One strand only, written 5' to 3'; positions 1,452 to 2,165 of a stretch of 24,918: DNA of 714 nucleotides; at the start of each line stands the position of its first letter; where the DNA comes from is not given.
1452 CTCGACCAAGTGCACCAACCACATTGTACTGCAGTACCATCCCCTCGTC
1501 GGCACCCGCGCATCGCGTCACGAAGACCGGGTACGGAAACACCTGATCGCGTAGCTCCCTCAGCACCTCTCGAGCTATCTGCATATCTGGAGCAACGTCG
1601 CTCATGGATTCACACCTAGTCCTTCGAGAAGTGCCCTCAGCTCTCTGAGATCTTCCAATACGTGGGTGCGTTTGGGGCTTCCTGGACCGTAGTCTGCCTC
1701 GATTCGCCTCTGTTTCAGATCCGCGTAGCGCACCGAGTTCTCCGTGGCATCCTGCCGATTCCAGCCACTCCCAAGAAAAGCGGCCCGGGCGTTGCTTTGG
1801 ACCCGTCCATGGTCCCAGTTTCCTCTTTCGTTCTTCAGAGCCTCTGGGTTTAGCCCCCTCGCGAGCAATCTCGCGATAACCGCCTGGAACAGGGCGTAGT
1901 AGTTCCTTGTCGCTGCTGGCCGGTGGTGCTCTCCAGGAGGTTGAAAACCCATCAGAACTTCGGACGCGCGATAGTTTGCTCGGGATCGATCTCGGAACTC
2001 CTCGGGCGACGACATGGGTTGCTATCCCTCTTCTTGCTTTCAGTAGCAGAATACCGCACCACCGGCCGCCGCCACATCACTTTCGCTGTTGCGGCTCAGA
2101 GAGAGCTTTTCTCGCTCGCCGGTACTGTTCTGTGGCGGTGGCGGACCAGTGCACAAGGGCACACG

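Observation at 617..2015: Candidate tripartite toxin-antitoxin-chaperone (TAC) module with a HEPN-like toxin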

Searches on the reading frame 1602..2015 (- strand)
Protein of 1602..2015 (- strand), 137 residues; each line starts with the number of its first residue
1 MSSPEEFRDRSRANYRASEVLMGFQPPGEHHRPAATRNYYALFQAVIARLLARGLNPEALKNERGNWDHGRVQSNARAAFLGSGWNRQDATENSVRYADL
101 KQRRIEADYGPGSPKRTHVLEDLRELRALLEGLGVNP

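Call 3: search_protein_families(library=pfam, proteins=[window:1602-2015:-], max_evalue=1)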
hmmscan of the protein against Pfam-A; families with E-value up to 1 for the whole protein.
window:1602-2015:- (137 aa): 0 families

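Call 4: search_protein_families(library=ncbifam, proteins=[window:1602-2015:-], max_evalue=1)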
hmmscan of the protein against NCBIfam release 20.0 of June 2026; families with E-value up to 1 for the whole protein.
window:1602-2015:- (137 aa): 0 families

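Call 5: search_protein_families(library=padloc, proteins=[window:1602-2015:-], max_evalue=1)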
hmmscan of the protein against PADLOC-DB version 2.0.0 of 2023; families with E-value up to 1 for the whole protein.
window:1602-2015:- (137 aa): 0 families

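Call 8: find_homologous_proteins(query=window:1602-2015:-)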
Query window:1602-2015:-: 127 candidates shared short words with the query, none scored E <= 0.001.

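Call 12: search_solved_structures(query=window:1602-2015:-, max_evalue=10)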
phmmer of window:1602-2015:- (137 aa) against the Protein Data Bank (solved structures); distinct sequences matched with E-value up to 10: 1.
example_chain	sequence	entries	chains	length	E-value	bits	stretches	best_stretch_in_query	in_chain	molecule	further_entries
6gg2_A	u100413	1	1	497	0.71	13.4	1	24-131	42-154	Amino acid oxidase fmpA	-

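Call 28: search_protein_families(library=phrogs, proteins=[window:1602-2015:-], max_evalue=1)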
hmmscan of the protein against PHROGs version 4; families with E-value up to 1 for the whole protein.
window:1602-2015:- (137 aa): 1 family
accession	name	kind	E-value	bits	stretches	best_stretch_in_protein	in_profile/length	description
phrog_5176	-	unknown function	0.069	13.9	1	30-109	23-101/132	-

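Call 36: search_protein_families(library=pfam, alignment_id=A1, max_evalue=1)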
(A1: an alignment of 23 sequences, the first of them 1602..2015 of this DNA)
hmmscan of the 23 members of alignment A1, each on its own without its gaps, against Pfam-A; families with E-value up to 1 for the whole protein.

A. member 1, window:1602-2015:- (137 aa): 0 families

B. families by the number of members that match (of 23 scanned): 10 families
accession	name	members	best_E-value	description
PF05168.19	HEPN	19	2.8e-14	HEPN domain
PF05942.16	PaREP1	2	0.0023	Archaeal PaREP1/PaREP8 family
PF09339.16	HTH_IclR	1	0.0054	IclR helix-turn-helix domain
PF13371.12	TPR_9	1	0.015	Tetratricopeptide repeat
PF04538.17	BEX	1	0.017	Brain expressed X-linked like family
PF18092.7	DraK_HK_N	1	0.11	DraK Histidine Kinase N-terminal domain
PF07827.16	KNTase_C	1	0.12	KNTase C-terminal domain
PF07285.16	DUF1444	1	0.15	Protein of unknown function (DUF1444)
PF14346.11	DUF4398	1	0.17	Domain of unknown function (DUF4398)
PF25830.1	Ig_NFAM1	1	0.28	NFAM1 immunoglobin domain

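Call 37: search_solved_structures(query=A1, max_evalue=10, show_alignments=3)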
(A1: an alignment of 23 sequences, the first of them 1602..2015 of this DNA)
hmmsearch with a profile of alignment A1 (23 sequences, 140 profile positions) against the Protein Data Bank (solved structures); distinct sequences matched with E-value up to 10: 8.
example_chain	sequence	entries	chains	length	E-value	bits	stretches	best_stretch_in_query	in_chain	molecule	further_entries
9xbd_A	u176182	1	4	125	6.5e-07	32.6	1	10-128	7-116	HEPN domain-containing protein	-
2hsb_A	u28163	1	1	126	3.8e-06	30.1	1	13-133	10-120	Hypothetical UPF0332 protein AF0298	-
9xbc_A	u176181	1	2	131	6.8e-06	29.3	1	10-128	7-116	HEPN domain-containing protein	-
2l1p_A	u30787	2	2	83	0.3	14.2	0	66-87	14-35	DNA-binding protein SATB1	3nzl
36ht_I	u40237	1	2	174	0.31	14.2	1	8-46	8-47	Retron-Kva2 HEPN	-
1wpa_A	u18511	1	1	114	0.35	14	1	90-132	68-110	Occludin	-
3g7c_A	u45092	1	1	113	0.41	13.8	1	90-132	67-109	Occludin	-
4q2j_A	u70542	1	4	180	1.7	11.8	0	65-86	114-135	DNA-binding protein SATB1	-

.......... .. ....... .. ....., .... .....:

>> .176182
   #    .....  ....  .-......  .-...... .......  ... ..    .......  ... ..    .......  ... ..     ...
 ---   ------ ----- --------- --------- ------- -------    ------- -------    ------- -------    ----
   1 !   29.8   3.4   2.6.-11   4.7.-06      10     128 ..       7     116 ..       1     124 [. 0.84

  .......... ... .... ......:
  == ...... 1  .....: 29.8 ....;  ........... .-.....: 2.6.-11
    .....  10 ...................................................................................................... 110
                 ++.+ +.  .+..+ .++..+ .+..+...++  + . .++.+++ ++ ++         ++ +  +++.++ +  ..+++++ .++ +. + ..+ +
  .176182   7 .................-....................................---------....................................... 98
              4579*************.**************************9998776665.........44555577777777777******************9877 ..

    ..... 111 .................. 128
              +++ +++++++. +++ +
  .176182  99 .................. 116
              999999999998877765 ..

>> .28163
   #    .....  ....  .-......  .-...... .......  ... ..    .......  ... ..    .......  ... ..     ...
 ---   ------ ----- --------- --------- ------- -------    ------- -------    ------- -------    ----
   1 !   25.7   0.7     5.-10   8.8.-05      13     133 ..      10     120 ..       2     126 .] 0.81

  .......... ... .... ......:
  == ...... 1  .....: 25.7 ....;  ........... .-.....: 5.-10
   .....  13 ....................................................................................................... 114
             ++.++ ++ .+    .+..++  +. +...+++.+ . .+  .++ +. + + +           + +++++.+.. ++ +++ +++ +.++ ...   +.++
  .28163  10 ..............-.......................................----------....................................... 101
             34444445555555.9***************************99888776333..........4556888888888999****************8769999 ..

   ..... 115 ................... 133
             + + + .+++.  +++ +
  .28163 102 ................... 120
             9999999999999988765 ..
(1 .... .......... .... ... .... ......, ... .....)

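Call 38: find_homologous_proteins(query=A1)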
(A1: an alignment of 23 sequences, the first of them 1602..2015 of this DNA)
Query A1 (23 sequences) (137 aa, profile of the alignment): 22 proteins with E <= 0.001 among 8000 candidates.
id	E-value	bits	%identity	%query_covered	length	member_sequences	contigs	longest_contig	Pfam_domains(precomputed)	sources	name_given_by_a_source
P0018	8.1e-33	131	30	91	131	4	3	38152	-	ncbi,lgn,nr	ncbi:MAG: hypothetical protein IT457_19835 [Planctomycetes bacterium]|nr:hypothetical protein [Planc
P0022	2.6e-30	123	32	74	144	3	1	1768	-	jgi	-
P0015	6.9e-27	112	28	90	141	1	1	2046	-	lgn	-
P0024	9.4e-27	112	38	31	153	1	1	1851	PF05168.20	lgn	-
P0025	1.2e-24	105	33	88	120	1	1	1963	-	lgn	-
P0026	1.1e-22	98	31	72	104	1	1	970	-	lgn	-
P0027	7.9e-22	96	35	66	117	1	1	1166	-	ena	-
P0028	1.3e-18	85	30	73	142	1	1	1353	PF05168.20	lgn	-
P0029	2.5e-18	84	26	94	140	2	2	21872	-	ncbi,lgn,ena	-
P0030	2.4e-11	62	-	-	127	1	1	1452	PF05168.20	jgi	jgi:uncharacterized protein (UPF0332 family)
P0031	2.8e-11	61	32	64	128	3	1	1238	-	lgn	-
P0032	2.3e-8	52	-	-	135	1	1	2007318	PF05168.20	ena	-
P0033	1.7e-7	49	39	36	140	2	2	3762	PF05168.20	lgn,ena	-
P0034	4.8e-7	48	54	18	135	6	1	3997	PF05168.20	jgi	jgi:uncharacterized protein (UPF0332 family)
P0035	1.4e-6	46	-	-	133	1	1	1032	PF05168.20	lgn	-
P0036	1.5e-6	46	30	78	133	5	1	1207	PF05168.20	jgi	jgi:uncharacterized protein (UPF0332 family)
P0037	2.1e-6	46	31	78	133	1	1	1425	PF05168.20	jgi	jgi:uncharacterized protein (UPF0332 family)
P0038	3.3e-6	45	83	4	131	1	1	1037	PF05168.20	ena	-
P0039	2.6e-5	42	28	42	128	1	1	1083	PF05168.20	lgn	-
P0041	1.4e-4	40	75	6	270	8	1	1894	PF18765.8,PF03445.20,PF05168.20,PF01909.30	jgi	-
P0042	1.5e-4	40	83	4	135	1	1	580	PF05168.20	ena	-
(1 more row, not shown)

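Call 40: find_encoding_contigs(protein=P0029, flank=4000, max_places=4)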
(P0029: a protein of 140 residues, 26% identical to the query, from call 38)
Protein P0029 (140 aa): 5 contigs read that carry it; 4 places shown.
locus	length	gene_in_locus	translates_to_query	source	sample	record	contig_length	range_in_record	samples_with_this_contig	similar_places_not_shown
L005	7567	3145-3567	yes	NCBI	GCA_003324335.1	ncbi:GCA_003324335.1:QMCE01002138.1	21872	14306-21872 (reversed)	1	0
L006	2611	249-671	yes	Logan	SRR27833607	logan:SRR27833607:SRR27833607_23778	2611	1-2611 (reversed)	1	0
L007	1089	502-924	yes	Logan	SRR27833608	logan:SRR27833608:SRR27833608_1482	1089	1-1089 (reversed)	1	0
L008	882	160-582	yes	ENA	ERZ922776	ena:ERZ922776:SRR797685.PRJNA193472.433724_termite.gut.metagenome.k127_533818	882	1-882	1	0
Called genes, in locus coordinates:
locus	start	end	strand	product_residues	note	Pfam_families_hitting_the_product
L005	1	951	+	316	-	?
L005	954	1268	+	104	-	-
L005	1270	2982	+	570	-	PF12236:Head-tail_con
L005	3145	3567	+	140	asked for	-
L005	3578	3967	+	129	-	-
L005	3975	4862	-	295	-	PF07883:Cupin_2 (weak), PF02311:AraC_binding (weak), PF00165:HTH_AraC (weak), PF12833:HTH_18, PF00165:HTH_AraC (weak)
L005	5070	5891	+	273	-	PF08220:HTH_DeoR, PF08279:HTH_11, PF00455:DeoRC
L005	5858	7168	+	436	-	PF07005:SBD_N, PF17042:NBD_C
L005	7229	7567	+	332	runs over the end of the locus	PF04166:PdxA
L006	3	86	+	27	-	?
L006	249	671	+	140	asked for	-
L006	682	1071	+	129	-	-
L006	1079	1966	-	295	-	PF07883:Cupin_2 (weak), PF02311:AraC_binding (weak), PF00165:HTH_AraC (weak), PF12833:HTH_18, PF00165:HTH_AraC (weak)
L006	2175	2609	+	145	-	?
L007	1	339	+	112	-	?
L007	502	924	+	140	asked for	-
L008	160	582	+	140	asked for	-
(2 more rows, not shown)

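Call 50: find_encoding_contigs(protein=P0024, flank=3000, max_places=3)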
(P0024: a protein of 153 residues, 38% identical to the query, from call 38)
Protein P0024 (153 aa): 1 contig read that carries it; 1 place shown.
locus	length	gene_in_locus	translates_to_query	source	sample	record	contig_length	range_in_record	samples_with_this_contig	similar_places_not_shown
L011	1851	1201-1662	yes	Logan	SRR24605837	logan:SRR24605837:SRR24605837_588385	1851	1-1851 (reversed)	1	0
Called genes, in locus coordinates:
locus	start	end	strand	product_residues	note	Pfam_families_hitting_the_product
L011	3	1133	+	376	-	?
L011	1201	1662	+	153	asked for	PF05168:HEPN (weak)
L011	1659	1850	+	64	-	?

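Call 51: find_encoding_contigs(protein=P0025, flank=3000, max_places=3)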
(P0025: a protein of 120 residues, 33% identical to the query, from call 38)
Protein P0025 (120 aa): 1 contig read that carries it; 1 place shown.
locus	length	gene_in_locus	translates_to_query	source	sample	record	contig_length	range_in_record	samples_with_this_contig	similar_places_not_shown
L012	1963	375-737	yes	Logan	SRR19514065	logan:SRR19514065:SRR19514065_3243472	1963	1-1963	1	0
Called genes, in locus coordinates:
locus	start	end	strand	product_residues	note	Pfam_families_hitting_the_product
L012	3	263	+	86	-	?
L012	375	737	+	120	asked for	-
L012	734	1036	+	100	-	-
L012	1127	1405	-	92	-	PF09626:DHC (weak)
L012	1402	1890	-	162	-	PF01242:PTPS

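Call 52: find_encoding_contigs(protein=P0028, flank=3000, max_places=3)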
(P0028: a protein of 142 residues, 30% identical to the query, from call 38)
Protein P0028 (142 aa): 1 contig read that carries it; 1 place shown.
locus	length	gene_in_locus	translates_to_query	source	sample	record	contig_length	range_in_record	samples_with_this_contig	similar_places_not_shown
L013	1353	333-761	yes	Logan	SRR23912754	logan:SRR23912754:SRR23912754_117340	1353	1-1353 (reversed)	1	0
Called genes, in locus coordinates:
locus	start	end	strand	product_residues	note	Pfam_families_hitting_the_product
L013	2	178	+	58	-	?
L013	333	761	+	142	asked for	PF05168:HEPN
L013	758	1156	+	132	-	-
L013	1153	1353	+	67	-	?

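Call 77: predict_structure(alignment_id=A6)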
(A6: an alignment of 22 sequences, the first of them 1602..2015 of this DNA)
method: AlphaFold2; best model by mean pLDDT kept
length: 137 residues; sequences in the alignment: 22
mean_pLDDT: 96.0   pTM: 0.91
mean pLDDT of the five models: 96.0, 95.9, 95.8, 95.6, 95.6
residues with pLDDT >= 90: 127; 70-90: 8; 50-70: 2; < 50: 0
segments of 3 or more residues with pLDDT < 50: none
pLDDT, mean of each block of 10 residues (from residue 1): 95 98 84 97 99 98 98 98 98 98 95 92 98 96
secondary structure, 60 per line:
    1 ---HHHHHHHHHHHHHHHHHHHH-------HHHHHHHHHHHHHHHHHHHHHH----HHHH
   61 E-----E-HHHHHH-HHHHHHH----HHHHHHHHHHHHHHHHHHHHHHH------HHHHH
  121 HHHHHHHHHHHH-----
elements in order: H4-23 H31-52 H57-60 H69-74 H76-82 H87-109 H116-132

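Call 79: fold_search(model_id=the predicted structure, library=pdb)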
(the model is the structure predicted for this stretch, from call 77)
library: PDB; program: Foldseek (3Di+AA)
matches with E <= 10: 460; with E <= 0.001: 0
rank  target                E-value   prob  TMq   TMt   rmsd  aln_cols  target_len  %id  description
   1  2hsb                  3.8e-03  1.00  0.72  0.78   2.8       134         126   17  Crystal structure of a hepn domain containing protein (af_0298) from archaeoglobus fulgidus at 1.95 A resolution (released 2006-08-15)
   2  2q00_A                5.5e-02  1.00  0.64  0.72   4.1       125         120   17  Crystal structure of the P95883_SULSO protein from Sulfolobus solfataricus. NESG target SsR10. (released 2007-05-29)
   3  1ufb_A                1.0e-01  1.00  0.60  0.64   4.8       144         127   16  Crystal structure of TT1696 from Thermus thermophilus HB8 (released 2003-11-28)
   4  4nqf_A                1.3e-01  1.00  0.58  0.55   5.9       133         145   18  Crystal structure of HEPN domain protein (released 2014-03-26)
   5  3o10_C                1.6e-01  1.00  0.61  0.61   5.2       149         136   14  Crystal structure of the HEPN domain from human sacsin (released 2011-03-30)
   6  4nqf_B                1.9e-01  0.99  0.58  0.53   5.9       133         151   18  Crystal structure of HEPN domain protein (released 2014-03-26)
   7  2e87                  2.6e-01  0.47  0.32  0.17  10.9       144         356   13  Crystal structure of hypothetical GTP-binding protein PH1320 from Pyrococcus horikoshii OT3, in complex with GDP (released 2007-07-24)
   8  8jbc_A                3.1e-01  0.98  0.59  0.21   5.1       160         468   19  Crystal Structure of the Csm6 K137A mutant from Thermus thermophilus HB8 in its apo form (released 2023-12-13)
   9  8yuf_A                3.6e-01  0.97  0.60  0.61   4.3       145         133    7  Crystal structure of HEPN (Q64A) toxin (released 2025-04-02)
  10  1zk8_B                4.4e-01  0.38  0.32  0.26  13.1       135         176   10  Crystal structure of transcriptional regulator from Bacillus cereus ATCC 14579 (released 2005-06-14)
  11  2oer_A                4.4e-01  0.38  0.30  0.24  13.4       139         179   16  Probable Transcriptional Regulator from Pseudomonas aeruginosa (released 2007-01-30)
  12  1wol                  4.6e-01  0.97  0.57  0.63   5.3       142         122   14  Crystal Structure of ST0689, an archaeal HEPN homologue (released 2005-11-22)
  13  8xdj_B                5.1e-01  0.95  0.58  0.59   4.4       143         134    7  Crystal structure of AMPylated HEPN toxin (released 2024-12-18)
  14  8xeh_B                5.4e-01  0.95  0.59  0.62   4.3       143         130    7  Crystal structure of HEPN-MNT complex (released 2024-12-18)
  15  8sjh_A                5.9e-01  0.75  0.44  0.53   8.4       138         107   12  Zn-Bound Structure of Computationally Designed Homotrimer TP1 (released 2023-07-05)
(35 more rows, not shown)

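Call 94: list_cluster_members(proteins=[window:1602-2015:-, window:1030-1605:-, window:617-1033:-])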
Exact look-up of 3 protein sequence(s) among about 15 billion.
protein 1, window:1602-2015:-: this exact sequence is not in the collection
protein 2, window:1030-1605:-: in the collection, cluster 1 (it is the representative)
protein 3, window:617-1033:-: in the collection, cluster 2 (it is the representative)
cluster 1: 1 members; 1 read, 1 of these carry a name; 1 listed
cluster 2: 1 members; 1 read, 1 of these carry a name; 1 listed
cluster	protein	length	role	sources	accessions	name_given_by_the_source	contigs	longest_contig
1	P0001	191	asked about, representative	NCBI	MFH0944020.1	MAG: hypothetical protein V2A76_02380 [Planctomycetota bacterium]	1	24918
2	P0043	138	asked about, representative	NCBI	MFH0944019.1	MAG: protein-export chaperone SecB [Planctomycetota bacterium]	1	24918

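Call 104: search_protein_families(library=ncbifam, proteins=[L005:3578-3967:+], max_evalue=1)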
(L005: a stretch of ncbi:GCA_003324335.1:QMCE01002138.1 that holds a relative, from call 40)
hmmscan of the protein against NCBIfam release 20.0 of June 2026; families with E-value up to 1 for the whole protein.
L005:3578-3967:+ (129 aa): 0 families
